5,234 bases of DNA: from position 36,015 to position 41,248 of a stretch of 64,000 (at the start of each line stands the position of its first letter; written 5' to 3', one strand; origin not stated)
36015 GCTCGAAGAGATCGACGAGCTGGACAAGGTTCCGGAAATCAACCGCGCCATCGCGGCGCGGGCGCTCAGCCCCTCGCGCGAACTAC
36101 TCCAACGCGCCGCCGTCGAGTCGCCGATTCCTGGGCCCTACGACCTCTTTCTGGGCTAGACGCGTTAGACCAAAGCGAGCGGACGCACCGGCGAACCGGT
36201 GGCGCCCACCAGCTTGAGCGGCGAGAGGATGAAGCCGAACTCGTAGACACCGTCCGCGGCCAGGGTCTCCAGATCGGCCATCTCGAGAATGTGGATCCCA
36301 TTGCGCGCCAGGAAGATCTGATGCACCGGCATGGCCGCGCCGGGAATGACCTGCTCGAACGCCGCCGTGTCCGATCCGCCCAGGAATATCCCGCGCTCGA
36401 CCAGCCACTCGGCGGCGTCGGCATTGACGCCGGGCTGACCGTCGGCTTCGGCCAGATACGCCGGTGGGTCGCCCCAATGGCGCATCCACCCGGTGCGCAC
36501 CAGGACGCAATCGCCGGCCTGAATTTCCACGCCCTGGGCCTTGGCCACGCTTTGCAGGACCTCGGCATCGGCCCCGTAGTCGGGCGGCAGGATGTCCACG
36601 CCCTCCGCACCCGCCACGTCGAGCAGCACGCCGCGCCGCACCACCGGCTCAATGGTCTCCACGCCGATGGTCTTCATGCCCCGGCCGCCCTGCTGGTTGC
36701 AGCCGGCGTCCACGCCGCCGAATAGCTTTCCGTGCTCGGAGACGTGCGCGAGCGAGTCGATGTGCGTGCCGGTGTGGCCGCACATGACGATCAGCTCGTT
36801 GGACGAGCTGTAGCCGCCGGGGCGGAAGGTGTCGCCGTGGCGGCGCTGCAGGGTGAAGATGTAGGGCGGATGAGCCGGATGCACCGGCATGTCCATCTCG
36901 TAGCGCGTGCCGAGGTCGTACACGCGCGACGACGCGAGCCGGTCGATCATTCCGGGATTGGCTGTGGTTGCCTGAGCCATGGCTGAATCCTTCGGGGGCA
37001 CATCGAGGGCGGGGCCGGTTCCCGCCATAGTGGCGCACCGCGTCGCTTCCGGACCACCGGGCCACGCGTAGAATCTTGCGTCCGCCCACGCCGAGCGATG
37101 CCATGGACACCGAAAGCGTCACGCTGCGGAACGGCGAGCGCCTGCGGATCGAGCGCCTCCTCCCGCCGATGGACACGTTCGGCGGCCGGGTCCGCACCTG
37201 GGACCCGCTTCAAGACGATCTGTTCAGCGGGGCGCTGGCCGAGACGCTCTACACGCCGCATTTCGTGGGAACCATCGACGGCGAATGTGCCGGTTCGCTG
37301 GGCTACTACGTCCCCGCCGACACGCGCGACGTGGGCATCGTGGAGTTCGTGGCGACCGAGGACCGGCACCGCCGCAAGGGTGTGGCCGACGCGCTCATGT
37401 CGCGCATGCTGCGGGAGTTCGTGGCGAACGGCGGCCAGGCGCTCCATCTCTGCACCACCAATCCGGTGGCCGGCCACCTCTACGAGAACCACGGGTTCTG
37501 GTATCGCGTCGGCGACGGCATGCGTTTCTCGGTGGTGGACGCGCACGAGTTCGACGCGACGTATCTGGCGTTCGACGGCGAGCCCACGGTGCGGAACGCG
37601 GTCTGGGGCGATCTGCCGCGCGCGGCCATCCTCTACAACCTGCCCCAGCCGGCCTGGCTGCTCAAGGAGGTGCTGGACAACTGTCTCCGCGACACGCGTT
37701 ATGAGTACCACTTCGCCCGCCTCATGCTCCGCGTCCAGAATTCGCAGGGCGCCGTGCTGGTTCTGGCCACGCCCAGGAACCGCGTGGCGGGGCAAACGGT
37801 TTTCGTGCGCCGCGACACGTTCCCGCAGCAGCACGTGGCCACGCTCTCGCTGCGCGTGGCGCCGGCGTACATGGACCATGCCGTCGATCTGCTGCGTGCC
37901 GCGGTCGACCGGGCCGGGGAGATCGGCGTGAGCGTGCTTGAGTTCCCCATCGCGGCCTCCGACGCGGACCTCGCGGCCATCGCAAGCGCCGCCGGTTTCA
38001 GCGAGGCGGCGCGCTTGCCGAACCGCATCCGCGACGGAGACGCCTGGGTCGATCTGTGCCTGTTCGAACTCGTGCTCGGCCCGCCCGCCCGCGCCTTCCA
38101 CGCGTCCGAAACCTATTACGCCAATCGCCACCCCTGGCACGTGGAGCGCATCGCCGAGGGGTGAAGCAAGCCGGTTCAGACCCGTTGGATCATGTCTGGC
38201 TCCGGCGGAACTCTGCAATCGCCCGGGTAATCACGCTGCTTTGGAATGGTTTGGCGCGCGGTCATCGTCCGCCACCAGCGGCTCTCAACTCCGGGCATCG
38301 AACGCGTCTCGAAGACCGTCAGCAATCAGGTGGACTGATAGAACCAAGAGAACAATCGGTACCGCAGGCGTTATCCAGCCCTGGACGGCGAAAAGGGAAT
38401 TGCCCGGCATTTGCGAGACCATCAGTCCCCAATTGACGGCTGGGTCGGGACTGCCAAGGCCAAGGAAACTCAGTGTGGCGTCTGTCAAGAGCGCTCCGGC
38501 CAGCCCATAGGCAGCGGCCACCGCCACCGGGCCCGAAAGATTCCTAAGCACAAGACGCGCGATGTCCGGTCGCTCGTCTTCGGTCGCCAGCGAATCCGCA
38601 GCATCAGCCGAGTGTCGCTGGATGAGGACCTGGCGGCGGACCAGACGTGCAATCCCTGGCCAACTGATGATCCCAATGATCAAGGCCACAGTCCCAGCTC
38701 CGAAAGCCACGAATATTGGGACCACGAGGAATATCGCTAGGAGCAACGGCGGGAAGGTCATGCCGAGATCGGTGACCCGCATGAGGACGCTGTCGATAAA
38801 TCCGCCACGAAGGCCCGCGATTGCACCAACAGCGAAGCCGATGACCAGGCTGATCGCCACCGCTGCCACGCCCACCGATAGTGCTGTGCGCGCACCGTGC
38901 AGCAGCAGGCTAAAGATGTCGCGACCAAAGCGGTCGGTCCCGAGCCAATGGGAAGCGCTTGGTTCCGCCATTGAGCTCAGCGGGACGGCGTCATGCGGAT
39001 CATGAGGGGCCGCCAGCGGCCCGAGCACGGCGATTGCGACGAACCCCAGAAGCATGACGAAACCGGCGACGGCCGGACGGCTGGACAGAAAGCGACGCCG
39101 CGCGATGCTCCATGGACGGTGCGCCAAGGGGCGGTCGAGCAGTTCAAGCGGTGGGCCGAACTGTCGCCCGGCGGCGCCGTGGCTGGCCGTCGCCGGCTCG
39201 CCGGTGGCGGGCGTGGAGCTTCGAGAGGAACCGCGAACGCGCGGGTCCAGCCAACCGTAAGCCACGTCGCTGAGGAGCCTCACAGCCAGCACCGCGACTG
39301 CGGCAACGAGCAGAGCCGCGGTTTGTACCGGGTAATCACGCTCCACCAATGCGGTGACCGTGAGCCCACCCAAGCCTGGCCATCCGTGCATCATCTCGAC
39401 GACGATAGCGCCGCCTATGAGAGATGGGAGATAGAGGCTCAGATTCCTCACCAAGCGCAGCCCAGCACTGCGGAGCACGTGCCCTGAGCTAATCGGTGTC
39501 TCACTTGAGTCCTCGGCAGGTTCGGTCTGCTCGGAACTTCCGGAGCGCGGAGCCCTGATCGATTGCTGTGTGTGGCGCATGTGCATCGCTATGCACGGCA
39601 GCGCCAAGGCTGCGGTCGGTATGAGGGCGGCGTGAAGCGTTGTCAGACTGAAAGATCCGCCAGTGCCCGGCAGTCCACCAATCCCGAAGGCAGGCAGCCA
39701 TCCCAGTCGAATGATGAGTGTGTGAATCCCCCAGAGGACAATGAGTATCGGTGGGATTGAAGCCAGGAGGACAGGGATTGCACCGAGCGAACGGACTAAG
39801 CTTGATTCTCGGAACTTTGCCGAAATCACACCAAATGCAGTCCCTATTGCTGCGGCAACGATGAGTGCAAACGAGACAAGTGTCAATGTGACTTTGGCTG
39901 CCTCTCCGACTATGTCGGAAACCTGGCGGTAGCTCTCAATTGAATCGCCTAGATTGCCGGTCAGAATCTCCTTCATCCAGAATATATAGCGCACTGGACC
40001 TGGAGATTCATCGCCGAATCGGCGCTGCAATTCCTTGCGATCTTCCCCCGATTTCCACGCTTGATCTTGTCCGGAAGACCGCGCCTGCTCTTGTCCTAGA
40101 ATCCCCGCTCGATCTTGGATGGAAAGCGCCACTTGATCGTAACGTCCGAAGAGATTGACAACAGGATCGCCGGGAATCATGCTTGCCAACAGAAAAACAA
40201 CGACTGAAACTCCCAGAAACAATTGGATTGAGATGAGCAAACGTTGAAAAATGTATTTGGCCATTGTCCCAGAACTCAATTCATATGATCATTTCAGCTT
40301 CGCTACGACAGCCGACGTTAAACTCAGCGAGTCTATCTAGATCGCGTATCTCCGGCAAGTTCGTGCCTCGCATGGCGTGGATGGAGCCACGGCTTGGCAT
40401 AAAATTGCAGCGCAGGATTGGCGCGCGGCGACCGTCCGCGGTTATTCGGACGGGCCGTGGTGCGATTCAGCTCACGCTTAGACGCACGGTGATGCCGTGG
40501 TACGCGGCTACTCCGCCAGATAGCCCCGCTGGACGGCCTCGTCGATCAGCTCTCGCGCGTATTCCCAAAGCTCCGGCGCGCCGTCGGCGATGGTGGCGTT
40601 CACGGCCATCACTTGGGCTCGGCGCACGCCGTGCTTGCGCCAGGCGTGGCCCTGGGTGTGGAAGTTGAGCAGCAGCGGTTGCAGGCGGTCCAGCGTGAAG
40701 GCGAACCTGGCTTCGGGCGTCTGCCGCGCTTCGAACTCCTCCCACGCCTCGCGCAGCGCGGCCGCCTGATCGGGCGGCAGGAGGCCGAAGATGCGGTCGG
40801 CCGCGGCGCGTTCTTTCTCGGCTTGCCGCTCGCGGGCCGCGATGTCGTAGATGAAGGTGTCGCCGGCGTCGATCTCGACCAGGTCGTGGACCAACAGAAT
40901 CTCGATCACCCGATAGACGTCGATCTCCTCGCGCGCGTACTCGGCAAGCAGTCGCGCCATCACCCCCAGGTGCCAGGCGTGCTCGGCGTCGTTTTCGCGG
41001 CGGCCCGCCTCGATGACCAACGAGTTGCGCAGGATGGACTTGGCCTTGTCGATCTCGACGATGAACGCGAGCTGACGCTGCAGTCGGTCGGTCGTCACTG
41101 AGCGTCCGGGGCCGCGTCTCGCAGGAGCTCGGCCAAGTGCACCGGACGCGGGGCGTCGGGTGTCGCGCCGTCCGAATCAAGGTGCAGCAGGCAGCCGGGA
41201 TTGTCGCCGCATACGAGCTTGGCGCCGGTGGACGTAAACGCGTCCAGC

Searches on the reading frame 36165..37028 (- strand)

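Call 53: search_protein_families(library=pfam, proteins=[window:36165-37028:-], max_evalue=0.0001)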
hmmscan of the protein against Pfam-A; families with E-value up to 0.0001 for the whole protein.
window:36165-37028:- (287 aa): 1 family
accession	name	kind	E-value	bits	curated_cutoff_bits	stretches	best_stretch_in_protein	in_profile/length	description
PF04199.19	Cyclase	-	1e-29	104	23.1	1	37-225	1-141/142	Putative cyclase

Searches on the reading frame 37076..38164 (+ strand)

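Call 53: search_protein_families(library=pfam, proteins=[window:37076-38164:+], max_evalue=0.0001)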
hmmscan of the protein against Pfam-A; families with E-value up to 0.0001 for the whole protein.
window:37076-38164:+ (362 aa): 3 families
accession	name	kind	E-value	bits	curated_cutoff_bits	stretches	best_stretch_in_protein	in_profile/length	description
PF00583.31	Acetyltransf_1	-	1.9e-13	51.2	20.7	1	61-141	34-116/116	Acetyltransferase (GNAT) family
PF13508.13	Acetyltransf_7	-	3.6e-08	34.1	27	1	62-141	5-82/84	Acetyltransferase (GNAT) domain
PF13527.13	Acetyltransf_9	-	6.6e-06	26.6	25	1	78-141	64-124/127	Acetyltransferase (GNAT) domain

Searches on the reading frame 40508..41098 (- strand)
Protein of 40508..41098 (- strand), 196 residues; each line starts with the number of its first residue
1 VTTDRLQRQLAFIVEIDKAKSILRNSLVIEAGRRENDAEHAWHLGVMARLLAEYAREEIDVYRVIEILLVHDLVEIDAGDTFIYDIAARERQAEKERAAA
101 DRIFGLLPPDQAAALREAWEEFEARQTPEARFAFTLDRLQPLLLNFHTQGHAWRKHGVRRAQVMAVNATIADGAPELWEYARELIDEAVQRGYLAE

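Call 53: search_protein_families(library=pfam, proteins=[window:40508-41098:-], max_evalue=0.0001)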
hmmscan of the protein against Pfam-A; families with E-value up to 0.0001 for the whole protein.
window:40508-41098:- (196 aa): 2 families
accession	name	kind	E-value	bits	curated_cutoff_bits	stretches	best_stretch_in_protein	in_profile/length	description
PF13023.12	HD_3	-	1.2e-51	175.4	22.5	1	16-178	1-165/165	HD domain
PF12917.13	YfbR-like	-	3.6e-08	33.7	25.9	1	12-137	2-133/182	5'-deoxynucleotidase YfbR-like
